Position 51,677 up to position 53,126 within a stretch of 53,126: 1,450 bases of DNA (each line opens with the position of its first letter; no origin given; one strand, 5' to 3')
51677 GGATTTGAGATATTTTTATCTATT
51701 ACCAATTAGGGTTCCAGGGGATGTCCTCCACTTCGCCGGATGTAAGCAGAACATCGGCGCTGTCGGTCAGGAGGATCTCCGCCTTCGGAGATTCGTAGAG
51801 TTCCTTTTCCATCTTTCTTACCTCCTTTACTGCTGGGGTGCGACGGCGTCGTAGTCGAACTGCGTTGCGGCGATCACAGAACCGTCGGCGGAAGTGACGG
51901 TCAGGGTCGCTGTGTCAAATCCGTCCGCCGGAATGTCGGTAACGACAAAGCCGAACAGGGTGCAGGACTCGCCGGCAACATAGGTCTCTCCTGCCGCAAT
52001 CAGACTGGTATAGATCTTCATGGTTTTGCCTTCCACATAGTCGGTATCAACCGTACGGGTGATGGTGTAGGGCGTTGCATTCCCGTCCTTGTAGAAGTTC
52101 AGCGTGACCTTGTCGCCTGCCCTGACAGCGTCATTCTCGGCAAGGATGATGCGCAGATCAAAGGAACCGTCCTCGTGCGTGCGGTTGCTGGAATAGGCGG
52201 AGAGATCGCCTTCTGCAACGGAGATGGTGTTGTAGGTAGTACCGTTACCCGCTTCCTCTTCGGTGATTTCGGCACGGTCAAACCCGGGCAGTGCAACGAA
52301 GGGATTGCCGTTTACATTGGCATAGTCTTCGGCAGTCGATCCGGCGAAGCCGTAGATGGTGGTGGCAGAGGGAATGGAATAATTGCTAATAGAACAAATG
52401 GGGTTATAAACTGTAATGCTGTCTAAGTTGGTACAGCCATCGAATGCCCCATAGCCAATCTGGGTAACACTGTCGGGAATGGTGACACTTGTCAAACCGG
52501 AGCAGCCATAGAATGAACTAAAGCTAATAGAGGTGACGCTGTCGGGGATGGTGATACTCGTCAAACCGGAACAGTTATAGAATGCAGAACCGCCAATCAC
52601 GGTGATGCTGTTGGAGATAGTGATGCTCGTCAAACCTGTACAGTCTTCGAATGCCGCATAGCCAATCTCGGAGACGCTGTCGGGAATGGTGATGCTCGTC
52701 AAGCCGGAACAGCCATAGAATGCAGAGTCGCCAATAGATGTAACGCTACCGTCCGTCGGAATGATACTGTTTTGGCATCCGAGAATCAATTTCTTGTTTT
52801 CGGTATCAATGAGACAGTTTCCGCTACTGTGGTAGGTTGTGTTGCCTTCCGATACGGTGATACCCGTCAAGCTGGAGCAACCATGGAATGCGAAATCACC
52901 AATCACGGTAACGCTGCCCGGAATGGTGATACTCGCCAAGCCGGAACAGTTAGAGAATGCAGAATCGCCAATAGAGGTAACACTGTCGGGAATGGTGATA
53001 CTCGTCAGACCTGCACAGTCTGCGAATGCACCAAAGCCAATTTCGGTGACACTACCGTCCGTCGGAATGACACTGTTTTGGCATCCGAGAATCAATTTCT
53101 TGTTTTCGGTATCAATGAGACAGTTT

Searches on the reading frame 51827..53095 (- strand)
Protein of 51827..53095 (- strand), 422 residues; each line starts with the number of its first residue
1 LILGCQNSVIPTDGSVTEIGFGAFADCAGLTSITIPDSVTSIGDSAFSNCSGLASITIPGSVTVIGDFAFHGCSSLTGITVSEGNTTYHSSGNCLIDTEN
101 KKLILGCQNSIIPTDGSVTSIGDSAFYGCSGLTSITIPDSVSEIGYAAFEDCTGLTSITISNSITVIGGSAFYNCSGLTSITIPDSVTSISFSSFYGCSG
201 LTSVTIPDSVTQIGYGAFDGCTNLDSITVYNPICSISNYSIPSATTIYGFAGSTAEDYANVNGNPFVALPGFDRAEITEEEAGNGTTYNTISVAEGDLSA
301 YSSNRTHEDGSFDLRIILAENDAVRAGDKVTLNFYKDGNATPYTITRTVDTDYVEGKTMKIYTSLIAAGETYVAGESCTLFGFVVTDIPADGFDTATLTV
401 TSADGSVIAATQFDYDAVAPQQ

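Call 6: search_protein_families(library=pfam, proteins=[window:51827-53095:-])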
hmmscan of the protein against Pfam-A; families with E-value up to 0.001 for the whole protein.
window:51827-53095:- (422 aa): 2 families
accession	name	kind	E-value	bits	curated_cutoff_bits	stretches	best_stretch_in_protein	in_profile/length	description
PF13306.12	LRR_5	-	2.7e-59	199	27.7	2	119-240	1-119/127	BspA type Leucine rich repeat region (6 copies)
PF13855.12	LRR_8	-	4.9e-12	45.9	27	0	161-203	10-53/61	Leucine rich repeat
